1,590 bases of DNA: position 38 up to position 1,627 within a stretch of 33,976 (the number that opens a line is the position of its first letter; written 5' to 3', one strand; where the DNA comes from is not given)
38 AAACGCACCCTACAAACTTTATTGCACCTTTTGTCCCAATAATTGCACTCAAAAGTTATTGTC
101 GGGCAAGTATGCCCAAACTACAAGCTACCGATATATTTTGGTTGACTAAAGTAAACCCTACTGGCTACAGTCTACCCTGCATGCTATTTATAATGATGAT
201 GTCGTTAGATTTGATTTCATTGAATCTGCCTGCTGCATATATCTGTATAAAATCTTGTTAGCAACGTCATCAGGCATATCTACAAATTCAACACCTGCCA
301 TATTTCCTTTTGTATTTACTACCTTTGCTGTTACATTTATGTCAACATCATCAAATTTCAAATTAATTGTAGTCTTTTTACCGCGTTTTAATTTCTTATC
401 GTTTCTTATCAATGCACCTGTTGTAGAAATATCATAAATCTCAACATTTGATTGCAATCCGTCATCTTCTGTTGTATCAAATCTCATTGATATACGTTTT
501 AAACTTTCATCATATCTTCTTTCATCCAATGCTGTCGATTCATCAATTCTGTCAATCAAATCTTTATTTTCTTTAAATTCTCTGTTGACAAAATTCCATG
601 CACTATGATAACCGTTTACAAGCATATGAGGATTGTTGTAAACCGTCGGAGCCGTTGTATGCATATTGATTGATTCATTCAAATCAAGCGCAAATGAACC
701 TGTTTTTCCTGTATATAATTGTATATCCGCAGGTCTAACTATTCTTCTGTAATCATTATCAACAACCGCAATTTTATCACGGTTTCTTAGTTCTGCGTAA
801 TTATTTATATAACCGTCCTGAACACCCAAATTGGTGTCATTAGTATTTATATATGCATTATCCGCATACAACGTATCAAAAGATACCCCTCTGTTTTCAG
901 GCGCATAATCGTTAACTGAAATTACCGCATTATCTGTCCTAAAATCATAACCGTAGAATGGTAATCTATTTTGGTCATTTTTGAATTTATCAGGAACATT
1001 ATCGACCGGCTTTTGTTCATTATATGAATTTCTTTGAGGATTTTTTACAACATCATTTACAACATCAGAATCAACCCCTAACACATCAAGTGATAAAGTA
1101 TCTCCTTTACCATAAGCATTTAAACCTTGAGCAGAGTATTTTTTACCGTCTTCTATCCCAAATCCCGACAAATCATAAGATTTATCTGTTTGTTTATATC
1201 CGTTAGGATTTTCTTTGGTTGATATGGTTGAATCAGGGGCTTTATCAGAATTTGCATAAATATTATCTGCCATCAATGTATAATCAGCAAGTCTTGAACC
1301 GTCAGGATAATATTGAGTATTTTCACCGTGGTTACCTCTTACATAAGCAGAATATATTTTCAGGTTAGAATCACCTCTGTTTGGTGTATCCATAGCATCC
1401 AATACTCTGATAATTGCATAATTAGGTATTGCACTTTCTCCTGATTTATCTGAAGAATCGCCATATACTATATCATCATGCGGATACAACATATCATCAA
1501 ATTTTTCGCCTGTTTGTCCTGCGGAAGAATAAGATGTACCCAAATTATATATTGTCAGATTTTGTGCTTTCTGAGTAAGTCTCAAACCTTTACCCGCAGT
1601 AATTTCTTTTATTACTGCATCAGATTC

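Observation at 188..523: PilZ-type (c-di-GMP receptor) signature at the extreme C-terminus of a secreted 5.5k-residue TpsA exoprotein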

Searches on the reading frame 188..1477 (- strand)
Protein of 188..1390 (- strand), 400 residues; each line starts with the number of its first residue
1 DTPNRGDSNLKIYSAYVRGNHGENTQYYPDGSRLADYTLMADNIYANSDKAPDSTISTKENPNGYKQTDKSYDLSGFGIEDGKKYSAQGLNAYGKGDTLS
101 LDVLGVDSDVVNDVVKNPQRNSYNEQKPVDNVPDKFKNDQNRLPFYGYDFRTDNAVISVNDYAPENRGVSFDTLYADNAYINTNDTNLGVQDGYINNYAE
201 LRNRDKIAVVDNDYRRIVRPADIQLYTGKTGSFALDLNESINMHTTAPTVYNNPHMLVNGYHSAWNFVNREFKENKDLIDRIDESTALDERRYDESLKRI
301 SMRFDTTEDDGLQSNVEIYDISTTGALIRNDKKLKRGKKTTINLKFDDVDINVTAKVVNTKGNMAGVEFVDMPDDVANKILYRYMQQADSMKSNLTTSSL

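Call 4: search_protein_families(library=pfam, proteins=[window:188-1390:-], max_evalue=1)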
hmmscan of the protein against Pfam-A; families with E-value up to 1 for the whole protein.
window:188-1390:- (400 aa): 2 families
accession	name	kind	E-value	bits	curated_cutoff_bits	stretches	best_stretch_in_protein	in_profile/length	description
PF07238.19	PilZ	-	5.4e-10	40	22.5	1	308-383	17-98/102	PilZ domain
PF22006.2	PilZ-like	-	0.033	14.9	27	1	314-366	15-66/90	PilZ domain-like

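Call 5: search_protein_families(library=ncbifam, proteins=[window:188-1390:-], max_evalue=1)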
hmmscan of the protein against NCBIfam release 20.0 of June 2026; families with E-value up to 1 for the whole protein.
window:188-1390:- (400 aa): 3 families
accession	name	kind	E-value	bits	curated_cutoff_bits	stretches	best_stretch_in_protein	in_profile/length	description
TIGR02266.1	gmx_TIGR02266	paralog_domain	0.0018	18.4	68.7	1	318-379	21-90/96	TIGR02266 family protein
TIGR03030.1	CelA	equivalog_domain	0.1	10.6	699.1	1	287-393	562-677/714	UDP-forming cellulose synthase catalytic subunit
TIGR00926.1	2A1704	subfamily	0.31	9.4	821.6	1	243-396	359-514/671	oligopeptide:H+ symporter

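Call 11: find_homologous_proteins(query=window:188-1240:-)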
Query window:188-1240:- (350 aa): 21 proteins with E <= 0.001 among 1695 candidates.
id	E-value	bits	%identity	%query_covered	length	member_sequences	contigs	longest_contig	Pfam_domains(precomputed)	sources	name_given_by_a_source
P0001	3.8e-143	495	66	100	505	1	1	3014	PF07238.20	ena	-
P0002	1.6e-141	490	67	100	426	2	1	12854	PF07238.20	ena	-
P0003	9.3e-125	435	61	100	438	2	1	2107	PF07238.20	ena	-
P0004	3.9e-116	407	57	98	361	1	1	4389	PF07238.20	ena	-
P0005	5.4e-116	406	57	98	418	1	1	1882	PF07238.20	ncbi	ncbi:MAG: PilZ domain-containing protein, partial [Candidatus Gastranaerophilaceae bacterium]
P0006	6.1e-116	406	63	91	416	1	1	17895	PF07238.20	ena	-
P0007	6.8e-98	347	52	100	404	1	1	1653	PF07238.20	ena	-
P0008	1.2e-95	339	67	69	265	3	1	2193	PF07238.20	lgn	-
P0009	9.5e-89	317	50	98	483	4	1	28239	PF07238.20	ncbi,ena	-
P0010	4.3e-88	315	49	98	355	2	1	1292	PF07238.20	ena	-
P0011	3.9e-87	311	50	98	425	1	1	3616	PF07238.20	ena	-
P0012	7.5e-86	307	65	63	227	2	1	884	PF07238.20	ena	-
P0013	5.4e-85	304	61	68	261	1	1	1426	PF07238.20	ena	-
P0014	3.7e-84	302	48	98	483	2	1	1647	PF07238.20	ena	-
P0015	1.3e-72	264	54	70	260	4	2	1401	PF07238.20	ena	-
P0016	5.0e-70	255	52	70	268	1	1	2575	PF07238.20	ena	-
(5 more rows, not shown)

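Call 12: find_encoding_contigs(protein=P0009, flank=10000, max_places=4)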
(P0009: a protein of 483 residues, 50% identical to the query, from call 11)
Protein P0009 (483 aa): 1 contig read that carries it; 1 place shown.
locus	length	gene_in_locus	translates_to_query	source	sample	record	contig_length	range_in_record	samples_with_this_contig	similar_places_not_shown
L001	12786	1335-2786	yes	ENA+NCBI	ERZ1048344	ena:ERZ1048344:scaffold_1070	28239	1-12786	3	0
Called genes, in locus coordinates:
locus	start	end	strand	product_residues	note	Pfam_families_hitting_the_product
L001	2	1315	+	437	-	?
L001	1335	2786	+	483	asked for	PF07238:PilZ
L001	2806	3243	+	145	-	PF03938:OmpH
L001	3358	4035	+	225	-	PF01427:Peptidase_M15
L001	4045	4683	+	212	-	PF04301:BioG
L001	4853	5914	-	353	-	PF01757:Acyl_transf_3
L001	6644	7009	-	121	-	-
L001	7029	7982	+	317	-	PF26363:Phospholipase-like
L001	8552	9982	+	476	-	-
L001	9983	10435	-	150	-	-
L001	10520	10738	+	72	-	-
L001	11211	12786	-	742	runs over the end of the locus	PF00082:Peptidase_S8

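Call 13: find_encoding_contigs(protein=P0006, flank=10000, max_places=4)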
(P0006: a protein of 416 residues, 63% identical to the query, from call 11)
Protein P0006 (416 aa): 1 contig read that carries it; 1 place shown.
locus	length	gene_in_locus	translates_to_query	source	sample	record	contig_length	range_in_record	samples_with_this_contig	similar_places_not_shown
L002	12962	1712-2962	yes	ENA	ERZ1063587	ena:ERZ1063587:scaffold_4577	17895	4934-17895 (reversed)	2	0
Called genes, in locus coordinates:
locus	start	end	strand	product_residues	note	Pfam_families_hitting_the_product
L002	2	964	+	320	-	?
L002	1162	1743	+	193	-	-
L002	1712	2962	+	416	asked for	PF07238:PilZ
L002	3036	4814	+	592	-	PF07244:POTRA (faint), PF08479:POTRA_2, PF03865:ShlB, PF01103:Omp85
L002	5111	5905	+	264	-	PF00483:NTP_transferase, PF12804:NTP_transf_3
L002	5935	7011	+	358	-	PF01073:3Beta_HSD, PF01370:Epimerase, PF02719:Polysacc_synt_2, PF04321:RmlD_sub_bind, PF16363:GDP_Man_Dehyd, PF07993:NAD_binding_4 (faint)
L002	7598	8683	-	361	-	PF01041:DegT_DnrJ_EryC1, PF00155:Aminotran_1_2 (weak)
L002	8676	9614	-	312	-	-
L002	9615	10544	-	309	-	-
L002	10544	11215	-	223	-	PF25084:LbH_EIF2B (faint), PF25087:GMPPB_C (weak), PF00132:Hexapep (weak)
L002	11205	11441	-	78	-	PF00550:PP-binding (weak)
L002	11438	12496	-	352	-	PF08545:ACP_syn_III, PF08541:ACP_syn_III_C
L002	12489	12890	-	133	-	PF05523:FdtA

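Call 66: search_solved_structures(query=A3, max_evalue=1, show_alignments=2)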
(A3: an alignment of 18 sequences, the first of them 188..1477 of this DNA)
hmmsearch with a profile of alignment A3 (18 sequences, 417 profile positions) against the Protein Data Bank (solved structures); distinct sequences matched with E-value up to 1: 4.
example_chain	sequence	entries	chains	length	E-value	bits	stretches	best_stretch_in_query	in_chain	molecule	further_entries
9ea5_A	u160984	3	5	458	0.84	11.8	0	19-140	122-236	Citrobacter BubCD | Citrobacter BubCD D104A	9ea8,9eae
9eav_A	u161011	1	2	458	0.85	11.8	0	19-140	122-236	Citrobacter BubCD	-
9ea4_A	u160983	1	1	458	0.86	11.8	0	19-140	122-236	Citrobacter BubCD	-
4ney_A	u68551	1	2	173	0.87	11.8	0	111-146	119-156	Engineered protein OR277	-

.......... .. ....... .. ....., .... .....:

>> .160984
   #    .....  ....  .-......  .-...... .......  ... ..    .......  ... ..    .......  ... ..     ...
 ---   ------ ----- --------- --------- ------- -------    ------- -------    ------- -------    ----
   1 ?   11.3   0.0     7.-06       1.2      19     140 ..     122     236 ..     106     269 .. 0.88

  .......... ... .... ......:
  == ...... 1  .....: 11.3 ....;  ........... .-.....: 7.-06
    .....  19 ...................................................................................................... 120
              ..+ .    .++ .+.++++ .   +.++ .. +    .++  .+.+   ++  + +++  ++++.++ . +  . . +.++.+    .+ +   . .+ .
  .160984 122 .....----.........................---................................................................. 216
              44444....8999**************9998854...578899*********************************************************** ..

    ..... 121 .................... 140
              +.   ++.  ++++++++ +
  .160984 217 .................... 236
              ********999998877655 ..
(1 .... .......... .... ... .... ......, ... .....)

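Call 71: predict_structure(alignment_id=A3)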
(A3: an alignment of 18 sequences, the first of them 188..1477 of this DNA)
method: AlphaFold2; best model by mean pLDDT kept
length: 429 residues; sequences in the alignment: 18
mean_pLDDT: 59.2   pTM: 0.55
mean pLDDT of the five models: 59.2, 58.7, 54.1, 53.0, 48.5
residues with pLDDT >= 90: 7; 70-90: 165; 50-70: 98; < 50: 159
segments of 3 or more residues with pLDDT < 50: 1-35, 52-54, 56-61, 142-178, 258-260, 280-330, 415-429
pLDDT, mean of each block of 10 residues (from residue 1): 33 33 43 49 51 47 65 75 72 69 64 77 71 61 45 28 27 42 80 80 79 86 76 84 62 59 66 51 30 29 29 32 36 68 83 80 84 83 86 85 68 48 25
secondary structure, 60 per line:
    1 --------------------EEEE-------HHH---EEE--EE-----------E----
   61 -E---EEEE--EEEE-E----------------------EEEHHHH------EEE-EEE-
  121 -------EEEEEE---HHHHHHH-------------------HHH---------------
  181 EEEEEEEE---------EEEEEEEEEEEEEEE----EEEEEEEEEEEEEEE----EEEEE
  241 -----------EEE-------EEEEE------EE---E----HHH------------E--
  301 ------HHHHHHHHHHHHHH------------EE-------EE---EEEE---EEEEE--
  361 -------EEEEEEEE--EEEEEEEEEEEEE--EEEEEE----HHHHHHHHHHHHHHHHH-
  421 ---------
elements in order: E21-24 E38-40 E66-69 E72-75 E100-102 H103-106 E113-115 E117-119 E128-133 H137-143 E181-188 E198-212 E217-231 E236-240 E252-254 E262-266 H307-320 E347-350 E354-358 E368-375 E378-390 E393-398 H403-419

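Call 74: fold_search(model_id=the predicted structure, library=pdb)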
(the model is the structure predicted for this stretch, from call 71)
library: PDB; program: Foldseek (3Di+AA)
matches with E <= 10: 1019; with E <= 0.001: 4
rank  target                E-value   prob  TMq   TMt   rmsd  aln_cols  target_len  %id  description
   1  4q63                  1.1e-05  1.00  0.18  0.69   3.2        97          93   18  Crystal Structure of Legionella Uncharacterized Protein Lpg0364 (released 2014-05-07)
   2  5y4r_D                3.8e-04  1.00  0.18  0.55   4.4       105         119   17  Structure of a methyltransferase complex (released 2017-11-29)
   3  5xly_B                6.0e-04  1.00  0.19  0.58   3.8       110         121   15  Crystal structure of CheR1 in complex with c-di-GMP-bound MapZ (released 2017-08-23)
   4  4xrn_B                7.9e-04  1.00  0.16  0.57   4.0       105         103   13  Pilz domain with c-di-gmp of a protein from Pseudomonas aeruginosa (released 2016-02-03)
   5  4rt1_B                1.1e-03  1.00  0.18  0.63   3.9       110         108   12  Structure of the Alg44 PilZ domain (R95A mutant) from Pseudomonas aeruginosa PAO1 in complex with c-di-GMP (released 2015-04-08)
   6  4rt0_A                1.2e-03  1.00  0.18  0.59   3.8       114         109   12  Structure of the Alg44 PilZ domain from Pseudomonas aeruginosa PAO1 in complex with c-di-GMP (released 2015-04-08)
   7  4xrn_C                1.4e-03  1.00  0.17  0.59   4.6       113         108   13  Pilz domain with c-di-gmp of a protein from Pseudomonas aeruginosa (released 2016-02-03)
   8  9b8v_E                1.8e-03  1.00  0.16  0.09   5.0       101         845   15  AlphaFold2 informed cryo-EM model of the E. coli cellulose synthase BcsAG3B6 complex (released 2025-02-19)
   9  5y4r_C                1.8e-03  1.00  0.18  0.55   4.4       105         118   17  Structure of a methyltransferase complex (released 2017-11-29)
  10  4rt1_A                2.3e-03  1.00  0.18  0.60   3.7       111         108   12  Structure of the Alg44 PilZ domain (R95A mutant) from Pseudomonas aeruginosa PAO1 in complex with c-di-GMP (released 2015-04-08)
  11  4rt0_B                2.3e-03  1.00  0.17  0.59   3.6       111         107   12  Structure of the Alg44 PilZ domain from Pseudomonas aeruginosa PAO1 in complex with c-di-GMP (released 2015-04-08)
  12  4xrn_A                2.8e-03  1.00  0.16  0.56   4.2       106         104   13  Pilz domain with c-di-gmp of a protein from Pseudomonas aeruginosa (released 2016-02-03)
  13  1ywu_MODEL_1_A        2.8e-03  1.00  0.16  0.49   8.7       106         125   17  Solution NMR structure of Pseudomonas Aeruginosa protein PA4608. Northeast Structural Genomics target PaT7 (released 2005-03-29)
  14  4rt0_C                3.2e-03  1.00  0.18  0.62   3.5       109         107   13  Structure of the Alg44 PilZ domain from Pseudomonas aeruginosa PAO1 in complex with c-di-GMP (released 2015-04-08)
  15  8u0i                  3.5e-03  1.00  0.15  0.65   3.8        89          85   16  Crystal structure of PA0012 complexed with cyclic-di-GMP from Pseudomonas aeruginosa (released 2024-09-04)
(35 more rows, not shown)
